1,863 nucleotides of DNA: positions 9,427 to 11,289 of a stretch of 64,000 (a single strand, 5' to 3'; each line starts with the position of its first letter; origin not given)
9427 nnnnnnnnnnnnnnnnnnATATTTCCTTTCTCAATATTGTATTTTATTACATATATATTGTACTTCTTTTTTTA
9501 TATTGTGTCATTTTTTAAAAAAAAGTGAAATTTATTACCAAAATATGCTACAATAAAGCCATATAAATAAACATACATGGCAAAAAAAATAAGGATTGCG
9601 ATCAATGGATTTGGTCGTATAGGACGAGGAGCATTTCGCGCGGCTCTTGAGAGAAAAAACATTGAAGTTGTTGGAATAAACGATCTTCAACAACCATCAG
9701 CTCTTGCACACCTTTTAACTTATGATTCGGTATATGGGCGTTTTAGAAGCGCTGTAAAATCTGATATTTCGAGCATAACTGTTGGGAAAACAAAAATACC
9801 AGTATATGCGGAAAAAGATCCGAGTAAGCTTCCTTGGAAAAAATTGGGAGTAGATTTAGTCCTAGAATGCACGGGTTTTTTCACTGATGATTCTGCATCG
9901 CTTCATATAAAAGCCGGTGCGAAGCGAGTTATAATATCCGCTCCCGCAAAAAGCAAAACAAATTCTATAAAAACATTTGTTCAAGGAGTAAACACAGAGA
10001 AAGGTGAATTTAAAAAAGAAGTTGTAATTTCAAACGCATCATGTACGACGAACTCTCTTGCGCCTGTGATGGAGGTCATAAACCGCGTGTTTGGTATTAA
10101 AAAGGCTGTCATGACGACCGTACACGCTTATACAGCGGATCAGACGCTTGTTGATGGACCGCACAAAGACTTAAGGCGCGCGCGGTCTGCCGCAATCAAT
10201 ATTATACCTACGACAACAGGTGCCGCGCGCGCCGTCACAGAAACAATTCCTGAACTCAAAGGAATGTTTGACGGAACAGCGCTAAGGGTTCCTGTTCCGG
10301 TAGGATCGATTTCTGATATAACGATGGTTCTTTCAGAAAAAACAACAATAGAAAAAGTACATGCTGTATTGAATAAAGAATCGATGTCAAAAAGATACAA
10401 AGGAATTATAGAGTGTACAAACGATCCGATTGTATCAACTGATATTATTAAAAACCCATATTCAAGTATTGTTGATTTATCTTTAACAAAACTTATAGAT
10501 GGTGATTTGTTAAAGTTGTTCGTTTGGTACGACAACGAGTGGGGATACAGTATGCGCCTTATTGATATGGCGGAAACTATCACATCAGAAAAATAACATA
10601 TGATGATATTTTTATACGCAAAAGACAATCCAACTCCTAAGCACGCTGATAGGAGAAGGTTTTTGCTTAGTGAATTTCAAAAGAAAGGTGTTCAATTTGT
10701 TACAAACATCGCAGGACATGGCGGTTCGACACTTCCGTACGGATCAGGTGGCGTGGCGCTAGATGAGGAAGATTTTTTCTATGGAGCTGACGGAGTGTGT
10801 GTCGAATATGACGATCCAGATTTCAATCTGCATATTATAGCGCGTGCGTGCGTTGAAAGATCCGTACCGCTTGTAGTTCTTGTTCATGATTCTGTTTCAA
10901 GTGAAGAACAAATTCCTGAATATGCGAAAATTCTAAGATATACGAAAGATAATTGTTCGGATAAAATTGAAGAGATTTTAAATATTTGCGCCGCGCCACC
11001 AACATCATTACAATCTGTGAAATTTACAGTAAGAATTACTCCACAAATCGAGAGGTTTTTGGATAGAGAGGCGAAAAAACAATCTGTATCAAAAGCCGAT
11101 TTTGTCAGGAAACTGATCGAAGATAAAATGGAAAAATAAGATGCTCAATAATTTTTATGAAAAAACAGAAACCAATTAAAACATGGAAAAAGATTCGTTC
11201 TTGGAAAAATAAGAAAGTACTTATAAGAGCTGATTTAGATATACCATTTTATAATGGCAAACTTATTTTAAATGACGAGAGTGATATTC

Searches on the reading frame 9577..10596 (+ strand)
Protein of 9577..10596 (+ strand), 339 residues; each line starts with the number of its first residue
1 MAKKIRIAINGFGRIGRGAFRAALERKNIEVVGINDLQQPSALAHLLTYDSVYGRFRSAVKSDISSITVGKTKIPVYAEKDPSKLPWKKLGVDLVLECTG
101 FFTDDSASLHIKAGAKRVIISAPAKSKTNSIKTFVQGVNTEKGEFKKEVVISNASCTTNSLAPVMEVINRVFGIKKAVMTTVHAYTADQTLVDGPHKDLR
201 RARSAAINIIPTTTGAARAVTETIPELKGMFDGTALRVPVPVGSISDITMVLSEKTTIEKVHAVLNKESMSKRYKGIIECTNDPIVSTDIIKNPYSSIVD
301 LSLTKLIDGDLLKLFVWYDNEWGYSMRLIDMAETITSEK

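Call 21: list_cluster_members(proteins=[window:9577-10596:+, window:11157-12449:+, window:5877-6986:+, window:7171-7854:+, window:8437-9018:+, window:4916-5734:+, window:3290-4900:+, window:20962-23733:+, window:47384-49924:-, window:1994-3190:+])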
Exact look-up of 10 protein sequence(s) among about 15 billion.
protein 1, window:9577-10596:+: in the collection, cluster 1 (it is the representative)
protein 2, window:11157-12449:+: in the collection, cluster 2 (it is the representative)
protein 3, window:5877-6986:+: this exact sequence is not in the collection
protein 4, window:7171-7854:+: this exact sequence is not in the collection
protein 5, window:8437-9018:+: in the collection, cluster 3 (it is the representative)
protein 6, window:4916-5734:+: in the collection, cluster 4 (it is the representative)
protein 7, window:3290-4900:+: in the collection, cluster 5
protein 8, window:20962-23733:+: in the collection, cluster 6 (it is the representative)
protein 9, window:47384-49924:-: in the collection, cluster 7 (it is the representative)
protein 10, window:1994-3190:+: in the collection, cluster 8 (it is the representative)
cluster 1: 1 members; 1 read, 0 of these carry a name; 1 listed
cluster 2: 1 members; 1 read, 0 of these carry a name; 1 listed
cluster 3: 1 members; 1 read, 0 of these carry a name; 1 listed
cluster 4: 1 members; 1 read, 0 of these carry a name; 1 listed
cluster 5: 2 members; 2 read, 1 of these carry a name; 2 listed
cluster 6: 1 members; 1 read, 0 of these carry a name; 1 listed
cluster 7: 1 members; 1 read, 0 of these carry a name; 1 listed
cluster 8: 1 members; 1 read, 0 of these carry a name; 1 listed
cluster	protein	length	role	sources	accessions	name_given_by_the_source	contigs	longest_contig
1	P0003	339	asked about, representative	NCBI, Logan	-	-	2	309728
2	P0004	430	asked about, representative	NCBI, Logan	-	-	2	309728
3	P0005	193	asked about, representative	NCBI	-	-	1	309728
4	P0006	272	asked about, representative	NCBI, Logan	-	-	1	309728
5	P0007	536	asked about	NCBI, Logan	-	-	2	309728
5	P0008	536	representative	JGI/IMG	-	hypothetical protein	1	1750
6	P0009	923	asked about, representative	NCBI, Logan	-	-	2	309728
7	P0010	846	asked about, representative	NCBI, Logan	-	-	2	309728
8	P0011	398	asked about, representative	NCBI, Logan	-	-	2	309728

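Call 22: find_encoding_contigs(protein=window:9577-10596:+, flank=10000, max_places=4)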
Protein window:9577-10596:+ (339 aa): 2 contigs read that carry it; 1 place shown.
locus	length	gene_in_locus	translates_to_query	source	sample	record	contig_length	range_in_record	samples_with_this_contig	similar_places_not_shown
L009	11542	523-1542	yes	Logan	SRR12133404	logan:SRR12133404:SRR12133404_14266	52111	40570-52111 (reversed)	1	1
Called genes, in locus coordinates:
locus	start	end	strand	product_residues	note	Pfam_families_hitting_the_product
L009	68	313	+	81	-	-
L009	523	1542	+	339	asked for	PF00044:Gp_dh_N, PF02800:Gp_dh_C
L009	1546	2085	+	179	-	PF05534:HicB (weak)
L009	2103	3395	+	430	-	PF00162:PGK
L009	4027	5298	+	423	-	PF03952:Enolase_N, PF00113:Enolase_C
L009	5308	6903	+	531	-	PF01676:Metalloenzyme, PF06415:iPGM_N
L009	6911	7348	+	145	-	PF02681:DUF212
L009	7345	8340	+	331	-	PF02618:YceG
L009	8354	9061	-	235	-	-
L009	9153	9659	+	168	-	-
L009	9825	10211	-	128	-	-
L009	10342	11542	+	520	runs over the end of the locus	PF02934:GatB_N, PF02637:GatB_Yqey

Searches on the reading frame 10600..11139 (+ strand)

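Call 10: search_protein_families(library=pfam, proteins=[window:10600-11139:+], max_evalue=0.1)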
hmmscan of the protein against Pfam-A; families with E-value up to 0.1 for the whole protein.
window:10600-11139:+ (179 aa): 1 family
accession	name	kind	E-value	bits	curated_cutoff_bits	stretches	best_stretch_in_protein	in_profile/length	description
PF05534.18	HicB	-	1.4e-05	25.3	21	1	138-173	16-51/51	HicB family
